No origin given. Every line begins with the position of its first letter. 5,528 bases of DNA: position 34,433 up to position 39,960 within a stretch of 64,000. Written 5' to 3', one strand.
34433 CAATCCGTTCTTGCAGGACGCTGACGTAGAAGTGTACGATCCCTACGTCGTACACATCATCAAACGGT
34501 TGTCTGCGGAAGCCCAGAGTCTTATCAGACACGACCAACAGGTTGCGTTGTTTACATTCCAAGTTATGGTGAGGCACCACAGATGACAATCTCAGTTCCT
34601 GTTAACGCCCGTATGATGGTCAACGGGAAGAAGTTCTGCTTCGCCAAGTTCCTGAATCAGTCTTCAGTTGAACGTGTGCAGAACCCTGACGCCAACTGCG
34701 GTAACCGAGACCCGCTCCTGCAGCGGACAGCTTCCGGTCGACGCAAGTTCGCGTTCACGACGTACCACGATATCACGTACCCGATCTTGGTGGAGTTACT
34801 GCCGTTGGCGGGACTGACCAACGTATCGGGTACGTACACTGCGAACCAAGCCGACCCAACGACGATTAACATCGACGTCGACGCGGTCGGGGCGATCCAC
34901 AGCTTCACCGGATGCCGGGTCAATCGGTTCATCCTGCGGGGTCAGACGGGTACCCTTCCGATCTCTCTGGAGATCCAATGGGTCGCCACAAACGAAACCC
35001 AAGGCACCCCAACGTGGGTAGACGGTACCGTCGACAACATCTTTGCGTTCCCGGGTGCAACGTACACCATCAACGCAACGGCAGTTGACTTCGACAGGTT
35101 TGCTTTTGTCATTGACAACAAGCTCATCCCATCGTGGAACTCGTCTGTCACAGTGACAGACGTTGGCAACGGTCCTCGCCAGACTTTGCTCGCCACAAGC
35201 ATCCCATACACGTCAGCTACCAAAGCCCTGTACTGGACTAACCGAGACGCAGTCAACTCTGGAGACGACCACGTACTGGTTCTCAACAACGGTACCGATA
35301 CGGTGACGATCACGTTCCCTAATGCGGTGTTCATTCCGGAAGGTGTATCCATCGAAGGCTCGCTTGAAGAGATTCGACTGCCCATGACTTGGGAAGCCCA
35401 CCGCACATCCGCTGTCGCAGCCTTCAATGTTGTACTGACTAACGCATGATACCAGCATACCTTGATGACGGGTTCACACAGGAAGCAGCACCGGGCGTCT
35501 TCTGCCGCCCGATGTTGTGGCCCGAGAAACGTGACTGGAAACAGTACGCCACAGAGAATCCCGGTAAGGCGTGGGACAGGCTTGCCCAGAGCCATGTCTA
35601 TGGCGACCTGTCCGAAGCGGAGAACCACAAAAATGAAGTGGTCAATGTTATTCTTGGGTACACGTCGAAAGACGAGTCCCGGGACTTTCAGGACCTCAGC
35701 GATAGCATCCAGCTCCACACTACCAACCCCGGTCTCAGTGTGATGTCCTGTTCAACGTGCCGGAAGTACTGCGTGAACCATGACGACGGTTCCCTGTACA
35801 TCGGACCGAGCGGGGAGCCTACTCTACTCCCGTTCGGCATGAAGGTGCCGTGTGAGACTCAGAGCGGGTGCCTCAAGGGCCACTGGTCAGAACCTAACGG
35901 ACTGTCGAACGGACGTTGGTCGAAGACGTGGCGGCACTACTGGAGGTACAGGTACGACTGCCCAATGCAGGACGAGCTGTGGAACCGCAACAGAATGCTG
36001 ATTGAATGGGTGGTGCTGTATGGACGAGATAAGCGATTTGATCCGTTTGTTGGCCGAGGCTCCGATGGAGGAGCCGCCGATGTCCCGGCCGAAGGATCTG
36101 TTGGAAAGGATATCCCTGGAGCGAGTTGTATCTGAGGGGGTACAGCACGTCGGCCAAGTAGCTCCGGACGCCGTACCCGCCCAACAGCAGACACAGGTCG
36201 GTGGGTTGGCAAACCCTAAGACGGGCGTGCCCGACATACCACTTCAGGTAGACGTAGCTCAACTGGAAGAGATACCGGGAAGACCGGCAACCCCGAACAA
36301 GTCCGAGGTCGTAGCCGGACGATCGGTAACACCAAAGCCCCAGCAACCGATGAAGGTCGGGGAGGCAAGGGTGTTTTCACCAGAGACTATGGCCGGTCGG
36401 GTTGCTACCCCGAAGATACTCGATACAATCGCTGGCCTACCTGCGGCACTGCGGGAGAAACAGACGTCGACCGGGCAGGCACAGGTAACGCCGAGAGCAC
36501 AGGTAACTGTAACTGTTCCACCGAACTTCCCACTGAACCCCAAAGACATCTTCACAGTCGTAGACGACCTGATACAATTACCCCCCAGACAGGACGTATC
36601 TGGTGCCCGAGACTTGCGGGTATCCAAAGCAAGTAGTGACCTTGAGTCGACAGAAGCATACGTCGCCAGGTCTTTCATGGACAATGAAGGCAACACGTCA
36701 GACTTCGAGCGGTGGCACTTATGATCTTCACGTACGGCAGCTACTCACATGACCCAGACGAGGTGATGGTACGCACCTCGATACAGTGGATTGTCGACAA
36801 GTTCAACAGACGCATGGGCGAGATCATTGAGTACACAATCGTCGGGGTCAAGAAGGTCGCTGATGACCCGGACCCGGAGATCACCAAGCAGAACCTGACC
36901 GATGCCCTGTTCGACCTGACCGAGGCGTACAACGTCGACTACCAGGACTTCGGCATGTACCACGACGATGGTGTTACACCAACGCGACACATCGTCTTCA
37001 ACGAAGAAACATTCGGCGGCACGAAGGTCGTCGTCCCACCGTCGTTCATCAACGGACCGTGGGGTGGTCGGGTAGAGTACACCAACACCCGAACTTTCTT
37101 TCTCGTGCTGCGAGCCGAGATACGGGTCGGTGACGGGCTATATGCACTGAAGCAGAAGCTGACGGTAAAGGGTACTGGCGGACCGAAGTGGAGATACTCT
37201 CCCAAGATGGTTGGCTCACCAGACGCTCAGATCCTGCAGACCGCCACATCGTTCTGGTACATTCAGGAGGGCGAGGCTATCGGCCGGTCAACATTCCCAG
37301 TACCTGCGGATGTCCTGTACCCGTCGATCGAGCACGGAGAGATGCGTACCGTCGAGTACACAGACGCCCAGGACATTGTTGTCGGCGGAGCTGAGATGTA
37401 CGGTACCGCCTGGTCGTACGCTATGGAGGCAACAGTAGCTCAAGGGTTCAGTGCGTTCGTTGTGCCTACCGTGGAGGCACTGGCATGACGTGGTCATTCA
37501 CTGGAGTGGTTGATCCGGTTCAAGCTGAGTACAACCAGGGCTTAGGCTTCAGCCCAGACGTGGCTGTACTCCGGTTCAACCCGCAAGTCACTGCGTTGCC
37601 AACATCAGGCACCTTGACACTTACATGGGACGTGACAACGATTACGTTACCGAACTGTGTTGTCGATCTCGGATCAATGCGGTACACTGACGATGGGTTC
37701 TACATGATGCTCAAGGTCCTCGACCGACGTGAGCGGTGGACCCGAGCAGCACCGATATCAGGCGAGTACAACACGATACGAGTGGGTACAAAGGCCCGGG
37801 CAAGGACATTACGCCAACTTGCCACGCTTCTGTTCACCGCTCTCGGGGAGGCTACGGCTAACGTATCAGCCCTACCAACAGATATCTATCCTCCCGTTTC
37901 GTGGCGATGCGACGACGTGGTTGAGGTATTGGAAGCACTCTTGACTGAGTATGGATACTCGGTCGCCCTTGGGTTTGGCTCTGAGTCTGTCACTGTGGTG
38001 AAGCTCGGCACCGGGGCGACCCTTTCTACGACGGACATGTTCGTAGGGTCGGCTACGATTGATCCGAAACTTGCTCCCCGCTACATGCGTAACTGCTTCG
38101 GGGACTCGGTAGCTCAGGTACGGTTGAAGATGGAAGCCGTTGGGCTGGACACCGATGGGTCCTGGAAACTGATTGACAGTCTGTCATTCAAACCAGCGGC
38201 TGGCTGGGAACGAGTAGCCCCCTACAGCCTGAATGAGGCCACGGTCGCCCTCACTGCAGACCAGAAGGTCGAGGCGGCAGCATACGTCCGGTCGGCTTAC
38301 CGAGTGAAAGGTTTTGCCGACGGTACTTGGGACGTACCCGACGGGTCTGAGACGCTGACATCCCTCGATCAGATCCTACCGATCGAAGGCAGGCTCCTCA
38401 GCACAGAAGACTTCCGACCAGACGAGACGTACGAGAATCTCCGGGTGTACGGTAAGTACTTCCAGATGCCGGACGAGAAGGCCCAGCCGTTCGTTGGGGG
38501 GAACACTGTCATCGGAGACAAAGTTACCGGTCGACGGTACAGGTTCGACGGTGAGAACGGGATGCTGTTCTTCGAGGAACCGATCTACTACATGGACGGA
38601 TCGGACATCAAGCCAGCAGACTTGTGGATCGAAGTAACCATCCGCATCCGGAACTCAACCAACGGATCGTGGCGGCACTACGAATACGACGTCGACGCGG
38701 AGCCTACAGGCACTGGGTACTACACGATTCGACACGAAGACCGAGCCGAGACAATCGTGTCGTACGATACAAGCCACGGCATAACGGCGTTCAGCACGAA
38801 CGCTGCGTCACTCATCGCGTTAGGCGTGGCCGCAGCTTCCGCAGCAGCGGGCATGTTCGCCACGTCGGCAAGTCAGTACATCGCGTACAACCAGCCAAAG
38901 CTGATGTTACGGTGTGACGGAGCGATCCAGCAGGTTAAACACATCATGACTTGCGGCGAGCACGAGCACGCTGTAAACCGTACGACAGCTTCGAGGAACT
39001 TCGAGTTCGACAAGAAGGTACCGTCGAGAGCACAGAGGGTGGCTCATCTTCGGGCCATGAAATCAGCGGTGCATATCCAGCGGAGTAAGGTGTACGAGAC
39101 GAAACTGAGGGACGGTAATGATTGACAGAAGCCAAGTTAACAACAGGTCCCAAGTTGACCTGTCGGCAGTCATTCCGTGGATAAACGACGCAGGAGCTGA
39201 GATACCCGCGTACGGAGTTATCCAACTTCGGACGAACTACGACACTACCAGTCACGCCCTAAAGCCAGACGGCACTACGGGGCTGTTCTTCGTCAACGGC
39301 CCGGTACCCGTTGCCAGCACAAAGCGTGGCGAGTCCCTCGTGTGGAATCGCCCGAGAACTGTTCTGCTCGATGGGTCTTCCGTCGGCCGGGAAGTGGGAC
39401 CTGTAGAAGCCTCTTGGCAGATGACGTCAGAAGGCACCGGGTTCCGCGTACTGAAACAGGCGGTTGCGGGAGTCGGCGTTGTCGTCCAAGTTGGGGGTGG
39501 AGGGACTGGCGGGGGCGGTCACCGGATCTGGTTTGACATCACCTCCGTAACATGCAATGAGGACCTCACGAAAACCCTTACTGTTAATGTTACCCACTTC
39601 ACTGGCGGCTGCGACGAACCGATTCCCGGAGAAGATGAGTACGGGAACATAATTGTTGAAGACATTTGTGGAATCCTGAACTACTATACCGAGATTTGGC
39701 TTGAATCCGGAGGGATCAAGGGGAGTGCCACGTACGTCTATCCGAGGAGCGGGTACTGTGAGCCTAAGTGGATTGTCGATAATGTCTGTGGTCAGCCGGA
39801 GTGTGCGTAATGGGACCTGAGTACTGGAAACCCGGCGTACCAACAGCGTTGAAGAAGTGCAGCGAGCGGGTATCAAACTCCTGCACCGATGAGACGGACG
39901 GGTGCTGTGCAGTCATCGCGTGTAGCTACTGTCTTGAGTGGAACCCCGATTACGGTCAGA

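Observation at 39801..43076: FGE-sulfatase-domain protein, 51-aa signal-peptide ORF and glycosyltransferase-like gene embedded in the virion structural operon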

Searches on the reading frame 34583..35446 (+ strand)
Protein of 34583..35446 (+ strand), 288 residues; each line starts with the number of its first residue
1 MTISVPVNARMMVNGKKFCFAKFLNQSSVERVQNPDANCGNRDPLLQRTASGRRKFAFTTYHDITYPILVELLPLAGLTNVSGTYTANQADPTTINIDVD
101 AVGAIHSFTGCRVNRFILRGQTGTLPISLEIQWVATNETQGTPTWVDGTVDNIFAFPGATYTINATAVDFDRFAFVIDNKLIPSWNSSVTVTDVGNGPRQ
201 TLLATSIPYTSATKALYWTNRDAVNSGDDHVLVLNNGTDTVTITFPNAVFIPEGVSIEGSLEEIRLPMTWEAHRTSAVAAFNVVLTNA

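Call 43: search_protein_families(library=phrogs, proteins=[window:34583-35446:+], max_evalue=0.01)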
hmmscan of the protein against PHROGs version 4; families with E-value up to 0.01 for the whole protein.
window:34583-35446:+ (288 aa): 0 families

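Call 44: search_protein_families(library=pfam, proteins=[window:34583-35446:+], max_evalue=0.01)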
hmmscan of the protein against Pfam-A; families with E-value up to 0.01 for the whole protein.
window:34583-35446:+ (288 aa): 1 family
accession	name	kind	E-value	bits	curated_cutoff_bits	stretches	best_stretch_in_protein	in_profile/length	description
PF18906.5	Phage_tube_2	-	9.1e-11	42.3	27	1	80-258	75-259/266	Phage tail tube protein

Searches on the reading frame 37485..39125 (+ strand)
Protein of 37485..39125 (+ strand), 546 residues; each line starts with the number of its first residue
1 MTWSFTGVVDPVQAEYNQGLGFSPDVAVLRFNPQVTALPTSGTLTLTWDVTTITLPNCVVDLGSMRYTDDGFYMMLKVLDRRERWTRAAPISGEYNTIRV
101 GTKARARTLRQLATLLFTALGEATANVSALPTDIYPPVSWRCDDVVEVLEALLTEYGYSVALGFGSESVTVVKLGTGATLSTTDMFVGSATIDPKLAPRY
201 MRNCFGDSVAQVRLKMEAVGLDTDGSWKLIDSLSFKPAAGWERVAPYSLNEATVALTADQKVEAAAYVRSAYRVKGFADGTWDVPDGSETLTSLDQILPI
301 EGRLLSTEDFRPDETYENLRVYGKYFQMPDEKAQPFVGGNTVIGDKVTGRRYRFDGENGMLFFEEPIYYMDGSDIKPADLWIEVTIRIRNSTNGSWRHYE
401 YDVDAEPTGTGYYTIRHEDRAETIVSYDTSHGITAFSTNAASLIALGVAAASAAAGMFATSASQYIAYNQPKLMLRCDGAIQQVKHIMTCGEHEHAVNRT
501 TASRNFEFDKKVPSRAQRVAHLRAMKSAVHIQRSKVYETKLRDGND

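Call 3: search_protein_families(library=pfam, proteins=[window:37485-39125:+], max_evalue=0.1)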
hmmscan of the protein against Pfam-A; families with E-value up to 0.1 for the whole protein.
window:37485-39125:+ (546 aa): 1 family
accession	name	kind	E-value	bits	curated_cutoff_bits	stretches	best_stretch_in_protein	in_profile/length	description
PF19403.5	SpaA_2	-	0.086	13.9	25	0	250-292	41-82/96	Prealbumin-like fold domain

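Call 7: search_protein_families(library=phrogs, proteins=[window:37485-39125:+], max_evalue=0.01)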
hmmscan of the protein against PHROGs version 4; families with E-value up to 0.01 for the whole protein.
window:37485-39125:+ (546 aa): 0 families

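Call 80: search_protein_families(library=ncbifam, proteins=[window:37485-39122:+], max_evalue=0.01)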
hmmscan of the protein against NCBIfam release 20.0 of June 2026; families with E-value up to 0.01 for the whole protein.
window:37485-39122:+ (546 aa): 0 families

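Call 82: search_solved_structures(query=window:37485-39122:+, max_evalue=0.1)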
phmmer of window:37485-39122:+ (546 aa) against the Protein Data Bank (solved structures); distinct sequences matched with E-value up to 0.1: 0.

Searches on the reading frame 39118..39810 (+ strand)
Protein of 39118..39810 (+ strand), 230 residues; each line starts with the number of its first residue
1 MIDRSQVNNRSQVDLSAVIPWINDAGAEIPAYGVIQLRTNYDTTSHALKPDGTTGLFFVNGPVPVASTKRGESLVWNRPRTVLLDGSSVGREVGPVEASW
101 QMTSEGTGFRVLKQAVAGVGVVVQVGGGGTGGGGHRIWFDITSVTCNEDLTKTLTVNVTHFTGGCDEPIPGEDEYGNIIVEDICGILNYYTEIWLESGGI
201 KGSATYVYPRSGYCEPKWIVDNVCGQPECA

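Call 3: search_protein_families(library=pfam, proteins=[window:39118-39810:+], max_evalue=0.1)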
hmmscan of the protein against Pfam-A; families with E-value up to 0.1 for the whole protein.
window:39118-39810:+ (230 aa): 0 families

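Call 7: search_protein_families(library=phrogs, proteins=[window:39118-39810:+], max_evalue=0.01)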
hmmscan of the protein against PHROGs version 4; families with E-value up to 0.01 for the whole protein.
window:39118-39810:+ (230 aa): 0 families

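Call 80: search_protein_families(library=ncbifam, proteins=[window:39118-39807:+], max_evalue=0.01)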
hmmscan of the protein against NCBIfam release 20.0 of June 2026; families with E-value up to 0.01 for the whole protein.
window:39118-39807:+ (230 aa): 0 families
